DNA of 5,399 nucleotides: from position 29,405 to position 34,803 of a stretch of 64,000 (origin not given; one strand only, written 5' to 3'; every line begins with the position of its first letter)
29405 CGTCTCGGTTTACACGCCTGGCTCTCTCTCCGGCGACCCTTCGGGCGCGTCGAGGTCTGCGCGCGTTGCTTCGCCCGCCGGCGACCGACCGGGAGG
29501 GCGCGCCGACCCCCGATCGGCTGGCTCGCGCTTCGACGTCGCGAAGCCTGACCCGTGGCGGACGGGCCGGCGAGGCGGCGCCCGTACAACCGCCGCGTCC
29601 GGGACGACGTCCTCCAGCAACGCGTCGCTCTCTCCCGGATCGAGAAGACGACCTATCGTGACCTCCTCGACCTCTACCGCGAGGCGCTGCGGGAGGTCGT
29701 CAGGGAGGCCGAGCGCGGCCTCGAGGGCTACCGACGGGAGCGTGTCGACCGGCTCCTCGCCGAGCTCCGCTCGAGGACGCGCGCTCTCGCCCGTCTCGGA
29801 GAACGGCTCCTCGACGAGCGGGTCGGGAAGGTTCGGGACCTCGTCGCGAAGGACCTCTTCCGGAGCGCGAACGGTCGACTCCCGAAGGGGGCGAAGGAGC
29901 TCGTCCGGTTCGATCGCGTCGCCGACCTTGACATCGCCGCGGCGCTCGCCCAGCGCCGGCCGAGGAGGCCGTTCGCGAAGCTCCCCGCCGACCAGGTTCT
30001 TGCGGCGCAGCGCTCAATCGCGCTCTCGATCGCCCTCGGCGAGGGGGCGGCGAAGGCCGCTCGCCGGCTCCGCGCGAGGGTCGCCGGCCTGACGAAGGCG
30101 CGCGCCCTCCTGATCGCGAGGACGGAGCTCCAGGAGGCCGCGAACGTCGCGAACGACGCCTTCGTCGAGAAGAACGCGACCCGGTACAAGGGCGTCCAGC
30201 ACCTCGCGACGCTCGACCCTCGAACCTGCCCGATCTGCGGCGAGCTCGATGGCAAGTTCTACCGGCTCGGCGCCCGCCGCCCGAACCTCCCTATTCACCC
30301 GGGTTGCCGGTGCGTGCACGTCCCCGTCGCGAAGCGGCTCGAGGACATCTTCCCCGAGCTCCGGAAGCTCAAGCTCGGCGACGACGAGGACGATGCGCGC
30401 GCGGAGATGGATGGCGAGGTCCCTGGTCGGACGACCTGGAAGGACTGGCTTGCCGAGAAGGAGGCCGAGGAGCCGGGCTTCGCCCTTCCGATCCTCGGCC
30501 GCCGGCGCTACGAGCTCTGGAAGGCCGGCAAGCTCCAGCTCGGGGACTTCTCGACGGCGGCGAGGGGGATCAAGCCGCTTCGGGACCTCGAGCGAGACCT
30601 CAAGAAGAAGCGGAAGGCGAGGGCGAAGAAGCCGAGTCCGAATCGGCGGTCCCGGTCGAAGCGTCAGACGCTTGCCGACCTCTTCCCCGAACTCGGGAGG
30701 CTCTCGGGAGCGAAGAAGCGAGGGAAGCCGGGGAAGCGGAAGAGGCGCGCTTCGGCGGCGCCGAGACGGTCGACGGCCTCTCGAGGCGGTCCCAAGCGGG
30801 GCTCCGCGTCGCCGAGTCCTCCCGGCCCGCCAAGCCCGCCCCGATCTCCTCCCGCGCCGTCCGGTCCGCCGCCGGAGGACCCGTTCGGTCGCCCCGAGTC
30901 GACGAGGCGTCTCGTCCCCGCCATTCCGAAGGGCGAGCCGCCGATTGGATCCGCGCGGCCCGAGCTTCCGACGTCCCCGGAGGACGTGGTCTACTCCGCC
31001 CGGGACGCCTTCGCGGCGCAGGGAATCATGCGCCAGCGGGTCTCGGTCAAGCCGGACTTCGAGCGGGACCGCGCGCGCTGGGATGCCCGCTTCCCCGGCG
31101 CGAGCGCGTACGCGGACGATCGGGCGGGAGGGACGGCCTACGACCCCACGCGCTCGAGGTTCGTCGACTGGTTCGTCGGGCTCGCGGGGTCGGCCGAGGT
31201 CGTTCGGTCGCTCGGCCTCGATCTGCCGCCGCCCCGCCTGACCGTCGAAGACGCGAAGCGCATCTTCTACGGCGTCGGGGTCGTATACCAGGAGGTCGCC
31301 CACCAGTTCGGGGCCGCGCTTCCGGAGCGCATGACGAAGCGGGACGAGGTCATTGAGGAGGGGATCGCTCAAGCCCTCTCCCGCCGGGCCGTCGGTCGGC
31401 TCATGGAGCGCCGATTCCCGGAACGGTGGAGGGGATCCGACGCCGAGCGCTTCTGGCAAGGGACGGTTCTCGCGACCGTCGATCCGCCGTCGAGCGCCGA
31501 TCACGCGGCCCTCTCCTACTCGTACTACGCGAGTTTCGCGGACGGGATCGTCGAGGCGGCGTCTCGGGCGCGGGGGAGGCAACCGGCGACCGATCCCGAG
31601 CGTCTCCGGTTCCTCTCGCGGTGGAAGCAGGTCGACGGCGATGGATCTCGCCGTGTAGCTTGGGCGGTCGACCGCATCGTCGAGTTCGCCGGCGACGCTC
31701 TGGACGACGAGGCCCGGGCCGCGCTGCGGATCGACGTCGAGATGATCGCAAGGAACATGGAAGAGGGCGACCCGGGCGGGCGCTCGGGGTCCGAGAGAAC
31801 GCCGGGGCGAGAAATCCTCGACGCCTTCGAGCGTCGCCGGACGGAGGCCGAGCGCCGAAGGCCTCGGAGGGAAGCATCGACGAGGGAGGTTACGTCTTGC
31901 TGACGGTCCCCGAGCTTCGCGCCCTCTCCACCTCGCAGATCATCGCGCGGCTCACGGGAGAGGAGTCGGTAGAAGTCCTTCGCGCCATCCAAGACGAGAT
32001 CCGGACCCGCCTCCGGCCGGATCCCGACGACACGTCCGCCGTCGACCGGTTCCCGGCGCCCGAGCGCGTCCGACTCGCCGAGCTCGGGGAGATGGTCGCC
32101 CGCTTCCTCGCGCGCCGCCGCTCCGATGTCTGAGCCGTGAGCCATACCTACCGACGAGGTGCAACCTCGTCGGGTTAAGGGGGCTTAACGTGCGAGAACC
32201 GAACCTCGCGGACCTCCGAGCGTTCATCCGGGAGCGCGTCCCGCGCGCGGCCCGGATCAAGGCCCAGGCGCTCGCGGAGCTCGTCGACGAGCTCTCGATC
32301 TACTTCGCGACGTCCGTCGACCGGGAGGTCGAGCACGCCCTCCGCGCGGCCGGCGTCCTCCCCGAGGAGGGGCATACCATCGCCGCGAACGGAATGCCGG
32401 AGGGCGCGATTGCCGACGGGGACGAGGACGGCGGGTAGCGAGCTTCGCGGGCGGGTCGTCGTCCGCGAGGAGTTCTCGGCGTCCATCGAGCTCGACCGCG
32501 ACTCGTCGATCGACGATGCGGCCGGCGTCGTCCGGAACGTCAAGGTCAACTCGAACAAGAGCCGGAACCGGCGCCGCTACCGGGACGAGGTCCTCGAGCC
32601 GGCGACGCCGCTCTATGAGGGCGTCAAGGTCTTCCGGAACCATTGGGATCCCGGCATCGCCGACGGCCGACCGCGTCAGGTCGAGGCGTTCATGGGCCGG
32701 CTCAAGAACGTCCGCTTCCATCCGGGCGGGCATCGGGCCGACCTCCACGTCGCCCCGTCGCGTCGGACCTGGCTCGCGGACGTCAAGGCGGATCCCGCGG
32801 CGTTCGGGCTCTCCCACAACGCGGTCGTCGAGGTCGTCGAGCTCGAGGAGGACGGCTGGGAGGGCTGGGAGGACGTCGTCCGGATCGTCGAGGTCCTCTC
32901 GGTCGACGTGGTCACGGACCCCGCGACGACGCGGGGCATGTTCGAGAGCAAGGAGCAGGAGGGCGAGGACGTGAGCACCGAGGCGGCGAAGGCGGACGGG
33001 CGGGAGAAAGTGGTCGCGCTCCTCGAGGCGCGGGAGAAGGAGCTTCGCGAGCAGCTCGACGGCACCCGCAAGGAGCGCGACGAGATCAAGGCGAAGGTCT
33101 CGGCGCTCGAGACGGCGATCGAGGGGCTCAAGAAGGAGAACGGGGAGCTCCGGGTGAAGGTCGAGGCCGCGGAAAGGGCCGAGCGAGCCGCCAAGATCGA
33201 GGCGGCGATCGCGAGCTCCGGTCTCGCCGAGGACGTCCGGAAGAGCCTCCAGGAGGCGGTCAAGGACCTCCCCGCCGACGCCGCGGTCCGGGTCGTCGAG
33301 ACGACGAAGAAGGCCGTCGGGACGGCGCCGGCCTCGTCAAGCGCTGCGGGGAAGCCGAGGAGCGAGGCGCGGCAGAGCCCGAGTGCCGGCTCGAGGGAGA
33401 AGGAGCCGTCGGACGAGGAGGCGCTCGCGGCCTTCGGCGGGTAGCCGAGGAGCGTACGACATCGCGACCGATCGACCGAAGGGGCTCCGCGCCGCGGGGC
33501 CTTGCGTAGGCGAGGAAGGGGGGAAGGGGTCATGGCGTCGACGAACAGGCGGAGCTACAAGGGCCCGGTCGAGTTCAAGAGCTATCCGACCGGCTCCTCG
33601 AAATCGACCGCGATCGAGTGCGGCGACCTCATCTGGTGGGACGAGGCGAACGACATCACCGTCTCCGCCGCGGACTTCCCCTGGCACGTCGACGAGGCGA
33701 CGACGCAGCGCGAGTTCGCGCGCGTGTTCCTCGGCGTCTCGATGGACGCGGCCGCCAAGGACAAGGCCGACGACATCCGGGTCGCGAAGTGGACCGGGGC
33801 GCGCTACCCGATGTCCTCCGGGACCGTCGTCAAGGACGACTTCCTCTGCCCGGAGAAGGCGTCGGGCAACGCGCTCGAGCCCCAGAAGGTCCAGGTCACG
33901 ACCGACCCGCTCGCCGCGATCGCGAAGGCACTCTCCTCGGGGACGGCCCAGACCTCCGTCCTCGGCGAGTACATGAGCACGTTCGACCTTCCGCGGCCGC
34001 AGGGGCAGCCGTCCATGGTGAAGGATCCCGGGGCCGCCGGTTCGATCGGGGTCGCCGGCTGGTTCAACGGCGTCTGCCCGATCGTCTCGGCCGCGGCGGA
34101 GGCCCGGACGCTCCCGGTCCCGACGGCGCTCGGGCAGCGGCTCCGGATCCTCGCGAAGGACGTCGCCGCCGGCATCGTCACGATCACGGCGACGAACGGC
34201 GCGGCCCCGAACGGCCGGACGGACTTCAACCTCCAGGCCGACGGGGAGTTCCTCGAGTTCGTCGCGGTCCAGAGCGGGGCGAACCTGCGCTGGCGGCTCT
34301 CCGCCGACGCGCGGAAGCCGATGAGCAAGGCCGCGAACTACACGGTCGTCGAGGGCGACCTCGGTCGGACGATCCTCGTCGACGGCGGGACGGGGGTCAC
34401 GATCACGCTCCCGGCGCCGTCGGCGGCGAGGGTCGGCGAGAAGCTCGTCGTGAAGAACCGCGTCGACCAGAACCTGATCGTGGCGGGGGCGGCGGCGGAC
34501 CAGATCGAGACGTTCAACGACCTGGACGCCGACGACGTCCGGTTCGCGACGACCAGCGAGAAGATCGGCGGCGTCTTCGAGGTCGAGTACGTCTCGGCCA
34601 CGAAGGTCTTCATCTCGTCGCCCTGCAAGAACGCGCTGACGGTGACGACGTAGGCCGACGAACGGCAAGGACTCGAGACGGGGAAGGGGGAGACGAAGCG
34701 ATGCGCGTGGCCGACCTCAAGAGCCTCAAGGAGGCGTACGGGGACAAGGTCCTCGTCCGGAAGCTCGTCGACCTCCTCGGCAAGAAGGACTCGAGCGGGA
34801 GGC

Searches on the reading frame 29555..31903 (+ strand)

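Call 78: search_protein_families(library=phrogs, proteins=[window:29555-31903:+], max_evalue=0.00001)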
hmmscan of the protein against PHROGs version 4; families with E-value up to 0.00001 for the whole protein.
window:29555-31903:+ (782 aa): 14 families
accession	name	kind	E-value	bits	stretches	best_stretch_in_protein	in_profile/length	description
phrog_241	-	head and packaging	4.9e-38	132.6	1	12-349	14-356/679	head morphogenesis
phrog_6577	-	unknown function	7.6e-27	95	1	153-306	121-276/1066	-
phrog_115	-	head and packaging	1.1e-19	72.1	1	153-277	212-335/665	minor head protein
phrog_7625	-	head and packaging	7e-19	69.1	1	152-352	134-325/504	head morphogenesis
phrog_595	-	head and packaging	7.4e-19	69.5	1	152-308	190-336/513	head maturation protease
phrog_4728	-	head and packaging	1.5e-18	67.9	1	152-304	189-343/591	head morphogenesis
phrog_2841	-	head and packaging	1.2e-13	51.9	1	153-298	201-339/525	minor head protein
phrog_2468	-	head and packaging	1.4e-11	45.4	1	34-261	40-275/303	head morphogenesis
phrog_21789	-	head and packaging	2.9e-11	42.8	1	148-265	142-265/1195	virion structural protein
phrog_2662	-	head and packaging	3.7e-10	40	1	35-261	535-711/717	portal protein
phrog_1657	-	head and packaging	7.5e-10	39.6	1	168-279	202-319/337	head morphogenesis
phrog_16619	-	head and packaging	1.2e-06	27.3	1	180-260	198-275/1440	minor head protein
phrog_14819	-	unknown function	6.7e-06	27.2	0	278-336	14-69/91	-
phrog_19480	-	head and packaging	7.3e-06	25.5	0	179-258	660-736/737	head morphogenesis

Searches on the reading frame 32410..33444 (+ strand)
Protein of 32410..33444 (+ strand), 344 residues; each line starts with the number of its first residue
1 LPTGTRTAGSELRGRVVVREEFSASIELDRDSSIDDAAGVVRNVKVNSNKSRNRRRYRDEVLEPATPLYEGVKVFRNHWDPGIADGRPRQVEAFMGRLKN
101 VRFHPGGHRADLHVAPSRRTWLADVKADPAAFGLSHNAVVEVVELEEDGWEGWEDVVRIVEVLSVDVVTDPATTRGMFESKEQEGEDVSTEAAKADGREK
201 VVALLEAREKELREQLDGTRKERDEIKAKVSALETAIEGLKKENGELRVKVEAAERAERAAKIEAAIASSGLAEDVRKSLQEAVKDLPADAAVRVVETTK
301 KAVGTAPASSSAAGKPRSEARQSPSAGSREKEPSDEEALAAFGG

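Call 78: search_protein_families(library=phrogs, proteins=[window:32410-33444:+], max_evalue=0.00001)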
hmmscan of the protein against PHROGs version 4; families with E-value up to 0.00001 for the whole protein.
window:32410-33444:+ (344 aa): 1 family
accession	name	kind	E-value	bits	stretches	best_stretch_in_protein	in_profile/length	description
phrog_29592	-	unknown function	4e-11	42.9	1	33-310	198-502/893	-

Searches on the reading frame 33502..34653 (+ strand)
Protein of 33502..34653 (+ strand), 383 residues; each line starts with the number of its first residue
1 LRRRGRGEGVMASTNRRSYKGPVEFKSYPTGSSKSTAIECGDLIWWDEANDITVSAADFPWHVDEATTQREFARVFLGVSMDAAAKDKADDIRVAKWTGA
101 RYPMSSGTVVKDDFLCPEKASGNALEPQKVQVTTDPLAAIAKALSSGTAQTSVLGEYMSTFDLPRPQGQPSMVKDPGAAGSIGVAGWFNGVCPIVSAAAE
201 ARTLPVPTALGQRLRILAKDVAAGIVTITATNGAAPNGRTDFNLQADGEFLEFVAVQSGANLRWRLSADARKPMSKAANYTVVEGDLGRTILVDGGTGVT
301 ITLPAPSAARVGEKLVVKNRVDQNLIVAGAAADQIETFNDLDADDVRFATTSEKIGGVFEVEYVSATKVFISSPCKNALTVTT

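Call 78: search_protein_families(library=phrogs, proteins=[window:33502-34653:+], max_evalue=0.00001)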
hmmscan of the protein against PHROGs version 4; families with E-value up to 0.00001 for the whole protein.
window:33502-34653:+ (383 aa): 1 family
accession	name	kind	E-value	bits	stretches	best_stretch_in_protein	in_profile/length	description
phrog_37034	-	unknown function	3.4e-06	28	1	271-332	83-141/171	-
